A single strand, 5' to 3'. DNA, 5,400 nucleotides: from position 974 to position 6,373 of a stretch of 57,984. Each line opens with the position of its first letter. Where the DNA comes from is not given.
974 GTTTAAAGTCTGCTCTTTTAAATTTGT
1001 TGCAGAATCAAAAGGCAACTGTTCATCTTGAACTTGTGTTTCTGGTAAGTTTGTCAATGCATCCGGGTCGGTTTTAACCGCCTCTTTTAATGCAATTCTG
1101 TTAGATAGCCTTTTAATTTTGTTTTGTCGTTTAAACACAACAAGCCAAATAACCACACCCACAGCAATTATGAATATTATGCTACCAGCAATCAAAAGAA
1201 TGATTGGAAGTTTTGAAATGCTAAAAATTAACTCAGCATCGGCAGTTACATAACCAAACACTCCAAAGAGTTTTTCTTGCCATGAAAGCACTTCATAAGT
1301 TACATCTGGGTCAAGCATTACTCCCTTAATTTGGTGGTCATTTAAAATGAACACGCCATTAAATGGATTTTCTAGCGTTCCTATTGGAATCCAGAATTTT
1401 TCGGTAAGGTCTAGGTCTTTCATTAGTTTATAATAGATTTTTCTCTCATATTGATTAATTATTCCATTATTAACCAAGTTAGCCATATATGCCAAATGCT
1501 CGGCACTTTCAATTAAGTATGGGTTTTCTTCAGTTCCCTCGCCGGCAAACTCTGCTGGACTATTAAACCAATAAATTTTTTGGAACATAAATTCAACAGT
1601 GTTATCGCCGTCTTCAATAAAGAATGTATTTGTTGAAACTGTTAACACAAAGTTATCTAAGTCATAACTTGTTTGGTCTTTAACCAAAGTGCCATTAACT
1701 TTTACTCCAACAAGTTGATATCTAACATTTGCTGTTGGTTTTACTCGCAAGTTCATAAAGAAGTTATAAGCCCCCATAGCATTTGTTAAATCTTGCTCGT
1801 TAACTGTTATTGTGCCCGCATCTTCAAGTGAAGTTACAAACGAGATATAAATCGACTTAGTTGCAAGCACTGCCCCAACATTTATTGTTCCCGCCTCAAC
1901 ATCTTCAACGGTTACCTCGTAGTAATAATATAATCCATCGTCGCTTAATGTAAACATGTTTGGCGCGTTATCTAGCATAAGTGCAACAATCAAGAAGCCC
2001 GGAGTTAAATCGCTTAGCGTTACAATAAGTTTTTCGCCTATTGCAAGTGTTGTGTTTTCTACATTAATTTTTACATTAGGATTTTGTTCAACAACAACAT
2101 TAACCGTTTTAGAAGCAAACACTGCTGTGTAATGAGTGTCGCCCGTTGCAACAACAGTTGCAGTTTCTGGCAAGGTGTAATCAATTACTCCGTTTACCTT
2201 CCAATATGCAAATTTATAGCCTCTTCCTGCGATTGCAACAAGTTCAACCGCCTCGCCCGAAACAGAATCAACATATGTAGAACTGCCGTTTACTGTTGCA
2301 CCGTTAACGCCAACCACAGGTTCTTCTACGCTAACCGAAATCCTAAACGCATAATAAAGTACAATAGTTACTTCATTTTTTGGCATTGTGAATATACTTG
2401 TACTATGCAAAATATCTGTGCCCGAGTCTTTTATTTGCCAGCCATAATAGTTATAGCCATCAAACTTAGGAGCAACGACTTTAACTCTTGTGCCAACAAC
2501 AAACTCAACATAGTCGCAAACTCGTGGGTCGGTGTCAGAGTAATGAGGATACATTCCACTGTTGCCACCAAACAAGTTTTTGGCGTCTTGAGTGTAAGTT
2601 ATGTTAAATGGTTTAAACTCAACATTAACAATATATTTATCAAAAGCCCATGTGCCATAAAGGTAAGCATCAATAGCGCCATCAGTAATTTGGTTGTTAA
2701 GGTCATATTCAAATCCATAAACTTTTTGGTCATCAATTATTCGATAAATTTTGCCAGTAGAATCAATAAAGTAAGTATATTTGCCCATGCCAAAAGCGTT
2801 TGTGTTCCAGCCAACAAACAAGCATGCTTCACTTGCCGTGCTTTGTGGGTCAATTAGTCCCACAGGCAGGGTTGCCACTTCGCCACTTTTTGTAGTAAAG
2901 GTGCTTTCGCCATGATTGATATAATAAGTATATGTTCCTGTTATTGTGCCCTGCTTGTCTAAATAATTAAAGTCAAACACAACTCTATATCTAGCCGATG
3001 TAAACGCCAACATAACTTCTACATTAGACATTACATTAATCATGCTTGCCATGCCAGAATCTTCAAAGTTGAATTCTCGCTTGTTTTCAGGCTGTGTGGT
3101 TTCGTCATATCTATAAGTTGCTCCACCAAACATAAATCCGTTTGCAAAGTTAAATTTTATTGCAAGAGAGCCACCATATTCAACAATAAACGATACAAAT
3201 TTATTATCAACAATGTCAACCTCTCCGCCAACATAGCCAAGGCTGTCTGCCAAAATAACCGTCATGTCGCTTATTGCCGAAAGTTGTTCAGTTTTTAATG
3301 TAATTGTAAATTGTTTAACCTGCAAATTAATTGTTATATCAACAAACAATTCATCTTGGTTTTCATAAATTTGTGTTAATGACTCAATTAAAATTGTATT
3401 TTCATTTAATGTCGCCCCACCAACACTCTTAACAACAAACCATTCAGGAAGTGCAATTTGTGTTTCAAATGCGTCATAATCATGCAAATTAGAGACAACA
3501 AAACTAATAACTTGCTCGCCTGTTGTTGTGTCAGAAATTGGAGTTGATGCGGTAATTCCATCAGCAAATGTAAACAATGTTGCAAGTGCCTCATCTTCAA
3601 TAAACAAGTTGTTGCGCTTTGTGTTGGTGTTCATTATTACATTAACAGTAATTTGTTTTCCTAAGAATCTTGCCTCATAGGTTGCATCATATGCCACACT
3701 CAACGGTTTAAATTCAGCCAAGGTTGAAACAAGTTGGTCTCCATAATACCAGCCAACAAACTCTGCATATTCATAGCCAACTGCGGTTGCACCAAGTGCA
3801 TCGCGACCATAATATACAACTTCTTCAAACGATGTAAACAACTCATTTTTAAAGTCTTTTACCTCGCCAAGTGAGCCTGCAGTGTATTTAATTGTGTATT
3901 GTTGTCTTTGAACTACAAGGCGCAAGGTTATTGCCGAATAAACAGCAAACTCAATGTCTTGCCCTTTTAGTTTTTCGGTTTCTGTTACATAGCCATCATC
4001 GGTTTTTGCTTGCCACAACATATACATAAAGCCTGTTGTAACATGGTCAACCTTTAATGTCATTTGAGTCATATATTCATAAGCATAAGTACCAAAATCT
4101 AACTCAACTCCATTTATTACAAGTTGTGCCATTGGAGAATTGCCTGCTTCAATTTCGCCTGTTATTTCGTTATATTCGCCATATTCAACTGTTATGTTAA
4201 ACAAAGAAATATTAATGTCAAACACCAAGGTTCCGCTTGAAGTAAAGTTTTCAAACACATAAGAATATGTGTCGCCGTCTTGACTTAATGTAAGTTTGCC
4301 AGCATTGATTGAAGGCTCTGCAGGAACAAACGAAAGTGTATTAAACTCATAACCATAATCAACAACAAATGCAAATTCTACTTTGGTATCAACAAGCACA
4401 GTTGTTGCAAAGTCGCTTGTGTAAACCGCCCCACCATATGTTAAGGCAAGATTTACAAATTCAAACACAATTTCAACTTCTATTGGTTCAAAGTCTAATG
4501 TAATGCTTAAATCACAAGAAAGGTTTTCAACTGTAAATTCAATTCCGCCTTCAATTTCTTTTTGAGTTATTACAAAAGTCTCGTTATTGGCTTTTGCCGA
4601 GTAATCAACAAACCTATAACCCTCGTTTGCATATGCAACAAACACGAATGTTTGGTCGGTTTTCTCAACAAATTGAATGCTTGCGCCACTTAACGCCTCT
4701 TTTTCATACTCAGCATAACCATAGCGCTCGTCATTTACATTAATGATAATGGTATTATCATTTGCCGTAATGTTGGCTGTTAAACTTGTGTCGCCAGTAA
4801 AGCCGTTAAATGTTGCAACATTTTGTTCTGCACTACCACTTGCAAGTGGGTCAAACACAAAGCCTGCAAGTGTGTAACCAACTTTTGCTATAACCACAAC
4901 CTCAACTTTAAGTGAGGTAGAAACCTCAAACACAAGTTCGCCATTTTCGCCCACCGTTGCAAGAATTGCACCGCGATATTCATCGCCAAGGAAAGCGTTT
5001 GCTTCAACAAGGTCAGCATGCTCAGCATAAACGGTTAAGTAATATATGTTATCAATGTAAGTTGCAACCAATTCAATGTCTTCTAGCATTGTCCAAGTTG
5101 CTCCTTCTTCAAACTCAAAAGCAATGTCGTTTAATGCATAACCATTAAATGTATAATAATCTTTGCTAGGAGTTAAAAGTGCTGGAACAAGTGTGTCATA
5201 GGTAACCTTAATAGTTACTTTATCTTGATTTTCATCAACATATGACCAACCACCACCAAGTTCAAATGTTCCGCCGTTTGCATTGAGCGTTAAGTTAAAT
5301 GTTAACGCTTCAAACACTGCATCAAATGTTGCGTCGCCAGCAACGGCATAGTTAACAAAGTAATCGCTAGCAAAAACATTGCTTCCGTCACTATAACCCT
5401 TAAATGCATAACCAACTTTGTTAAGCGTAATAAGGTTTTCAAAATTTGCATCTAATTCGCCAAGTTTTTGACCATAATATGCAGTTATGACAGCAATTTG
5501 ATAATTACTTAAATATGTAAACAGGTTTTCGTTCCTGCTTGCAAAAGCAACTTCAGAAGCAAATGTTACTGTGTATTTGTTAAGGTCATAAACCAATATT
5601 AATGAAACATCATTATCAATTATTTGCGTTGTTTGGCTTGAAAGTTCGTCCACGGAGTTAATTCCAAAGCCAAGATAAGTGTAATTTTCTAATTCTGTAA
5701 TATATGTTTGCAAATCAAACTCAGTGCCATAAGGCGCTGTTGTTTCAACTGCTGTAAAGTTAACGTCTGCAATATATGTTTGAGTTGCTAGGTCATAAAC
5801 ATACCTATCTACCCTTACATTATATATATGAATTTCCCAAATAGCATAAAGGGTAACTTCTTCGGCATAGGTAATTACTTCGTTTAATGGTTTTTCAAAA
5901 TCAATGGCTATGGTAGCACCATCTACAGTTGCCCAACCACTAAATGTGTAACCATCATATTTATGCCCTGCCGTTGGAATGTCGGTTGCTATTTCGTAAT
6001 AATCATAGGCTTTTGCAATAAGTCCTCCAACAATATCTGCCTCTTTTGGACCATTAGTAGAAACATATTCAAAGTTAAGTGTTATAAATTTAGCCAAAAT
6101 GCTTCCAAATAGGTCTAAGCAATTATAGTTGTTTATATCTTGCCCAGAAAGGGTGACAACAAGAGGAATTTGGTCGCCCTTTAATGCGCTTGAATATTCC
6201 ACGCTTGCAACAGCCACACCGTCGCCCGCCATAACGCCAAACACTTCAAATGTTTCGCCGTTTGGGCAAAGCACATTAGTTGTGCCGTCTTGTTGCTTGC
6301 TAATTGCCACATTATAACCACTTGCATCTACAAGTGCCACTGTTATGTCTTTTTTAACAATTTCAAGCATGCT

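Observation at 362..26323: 26-kb single ORF: 8,653-aa TM-anchored giant surface protein with no known wall-anchoring signal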

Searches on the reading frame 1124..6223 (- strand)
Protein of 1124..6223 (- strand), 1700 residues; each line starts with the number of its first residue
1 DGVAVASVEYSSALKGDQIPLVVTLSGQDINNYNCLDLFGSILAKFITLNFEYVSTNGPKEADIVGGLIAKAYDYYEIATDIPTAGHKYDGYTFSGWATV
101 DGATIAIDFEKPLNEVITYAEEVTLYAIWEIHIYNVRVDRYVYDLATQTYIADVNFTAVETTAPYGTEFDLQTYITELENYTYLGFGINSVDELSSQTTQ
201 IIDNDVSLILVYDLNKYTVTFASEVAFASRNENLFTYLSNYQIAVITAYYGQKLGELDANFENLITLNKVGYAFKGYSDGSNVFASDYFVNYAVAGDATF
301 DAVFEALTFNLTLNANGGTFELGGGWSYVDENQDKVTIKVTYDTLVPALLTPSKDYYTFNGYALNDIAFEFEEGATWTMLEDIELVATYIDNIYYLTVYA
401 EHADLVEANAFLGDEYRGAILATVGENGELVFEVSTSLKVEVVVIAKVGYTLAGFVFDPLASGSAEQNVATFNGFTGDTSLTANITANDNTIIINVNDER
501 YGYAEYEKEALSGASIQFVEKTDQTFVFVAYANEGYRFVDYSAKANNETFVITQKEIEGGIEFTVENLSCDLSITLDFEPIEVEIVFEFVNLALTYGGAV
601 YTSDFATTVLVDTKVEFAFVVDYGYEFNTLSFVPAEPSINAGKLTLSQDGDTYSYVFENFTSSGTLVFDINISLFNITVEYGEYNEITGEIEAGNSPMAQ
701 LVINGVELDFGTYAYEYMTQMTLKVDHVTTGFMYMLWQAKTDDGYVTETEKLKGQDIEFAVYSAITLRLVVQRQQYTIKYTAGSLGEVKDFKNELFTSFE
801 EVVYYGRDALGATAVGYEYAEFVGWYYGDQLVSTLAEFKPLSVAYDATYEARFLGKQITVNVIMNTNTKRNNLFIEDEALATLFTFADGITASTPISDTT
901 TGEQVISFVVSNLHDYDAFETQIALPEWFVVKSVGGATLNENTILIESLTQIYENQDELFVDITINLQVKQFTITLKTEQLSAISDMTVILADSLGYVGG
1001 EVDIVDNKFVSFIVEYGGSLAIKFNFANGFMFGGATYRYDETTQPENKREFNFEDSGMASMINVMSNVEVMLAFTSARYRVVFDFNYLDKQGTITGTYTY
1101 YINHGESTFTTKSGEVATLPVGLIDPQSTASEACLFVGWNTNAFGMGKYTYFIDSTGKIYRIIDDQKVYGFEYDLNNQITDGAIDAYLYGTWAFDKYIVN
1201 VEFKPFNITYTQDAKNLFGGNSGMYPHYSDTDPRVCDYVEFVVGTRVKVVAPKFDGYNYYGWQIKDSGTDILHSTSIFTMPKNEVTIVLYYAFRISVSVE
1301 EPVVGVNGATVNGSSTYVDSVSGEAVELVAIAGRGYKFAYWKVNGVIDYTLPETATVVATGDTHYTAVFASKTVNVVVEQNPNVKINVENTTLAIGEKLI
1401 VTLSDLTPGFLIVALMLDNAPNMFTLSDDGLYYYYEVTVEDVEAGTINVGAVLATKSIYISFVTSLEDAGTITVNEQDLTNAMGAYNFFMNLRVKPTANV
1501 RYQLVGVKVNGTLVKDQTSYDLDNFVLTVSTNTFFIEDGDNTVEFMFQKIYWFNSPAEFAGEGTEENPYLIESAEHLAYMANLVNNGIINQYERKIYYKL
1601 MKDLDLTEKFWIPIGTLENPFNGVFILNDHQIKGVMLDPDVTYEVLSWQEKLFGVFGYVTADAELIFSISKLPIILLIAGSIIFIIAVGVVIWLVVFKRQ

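Call 81: search_protein_families(library=pfam, proteins=[window:1124-6223:-], max_evalue=1)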
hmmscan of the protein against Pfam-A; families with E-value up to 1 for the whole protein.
window:1124-6223:- (1700 aa): 2 families
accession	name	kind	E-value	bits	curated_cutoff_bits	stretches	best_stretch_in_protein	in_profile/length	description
PF18998.6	Flg_new_2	-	4.2e-14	52.7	23.6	2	1306-1372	8-72/73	Divergent InlB B-repeat domain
PF09479.16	Flg_new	-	1.9e-08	34.7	27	2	66-127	9-64/65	Listeria-Bacteroides repeat domain (List_Bact_rpt)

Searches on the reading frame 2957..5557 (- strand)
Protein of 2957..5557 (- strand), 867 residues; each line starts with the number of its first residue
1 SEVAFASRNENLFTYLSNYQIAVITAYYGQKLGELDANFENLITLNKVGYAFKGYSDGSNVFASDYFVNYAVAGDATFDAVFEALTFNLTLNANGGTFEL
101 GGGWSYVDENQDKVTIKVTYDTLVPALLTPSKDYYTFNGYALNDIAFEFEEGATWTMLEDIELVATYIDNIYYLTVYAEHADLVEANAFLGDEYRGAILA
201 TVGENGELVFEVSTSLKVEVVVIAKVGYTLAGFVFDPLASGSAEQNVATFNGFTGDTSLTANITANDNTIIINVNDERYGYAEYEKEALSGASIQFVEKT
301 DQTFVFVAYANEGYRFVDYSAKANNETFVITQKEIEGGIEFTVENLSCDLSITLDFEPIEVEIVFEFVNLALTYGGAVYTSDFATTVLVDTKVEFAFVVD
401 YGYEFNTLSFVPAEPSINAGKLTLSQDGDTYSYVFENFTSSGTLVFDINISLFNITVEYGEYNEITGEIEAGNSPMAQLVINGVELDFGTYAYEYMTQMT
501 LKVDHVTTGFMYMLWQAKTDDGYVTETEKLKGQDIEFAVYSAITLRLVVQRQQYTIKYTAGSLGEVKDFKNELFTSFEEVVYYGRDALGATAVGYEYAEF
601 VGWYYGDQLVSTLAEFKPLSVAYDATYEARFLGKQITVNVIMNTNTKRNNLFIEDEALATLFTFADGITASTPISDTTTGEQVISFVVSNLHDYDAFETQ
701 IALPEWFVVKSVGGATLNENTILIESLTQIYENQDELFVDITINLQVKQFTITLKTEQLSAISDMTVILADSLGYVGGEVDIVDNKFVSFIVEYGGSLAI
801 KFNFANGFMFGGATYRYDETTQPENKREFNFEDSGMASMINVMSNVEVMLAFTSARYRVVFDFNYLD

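Call 5: search_protein_families(library=pfam, proteins=[window:2957-5557:-], max_evalue=0.01)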
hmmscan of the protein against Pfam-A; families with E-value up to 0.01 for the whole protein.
window:2957-5557:- (867 aa): 0 families

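Call 34: search_protein_families(library=pfam, proteins=[window:2957-5557:-], max_evalue=5)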
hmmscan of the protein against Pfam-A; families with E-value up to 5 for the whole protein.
window:2957-5557:- (867 aa): 2 families
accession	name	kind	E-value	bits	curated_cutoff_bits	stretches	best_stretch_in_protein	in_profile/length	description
PF09479.16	Flg_new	-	0.023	15.2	27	1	91-165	5-64/65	Listeria-Bacteroides repeat domain (List_Bact_rpt)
PF05031.18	NEAT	-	2.1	9.3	32.8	0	812-864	64-118/119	Iron Transport-associated domain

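Call 100: search_protein_families(library=ncbifam, proteins=[window:2957-5557:-], max_evalue=0.1)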
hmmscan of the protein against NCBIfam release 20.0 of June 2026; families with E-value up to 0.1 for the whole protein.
window:2957-5557:- (867 aa): 0 families
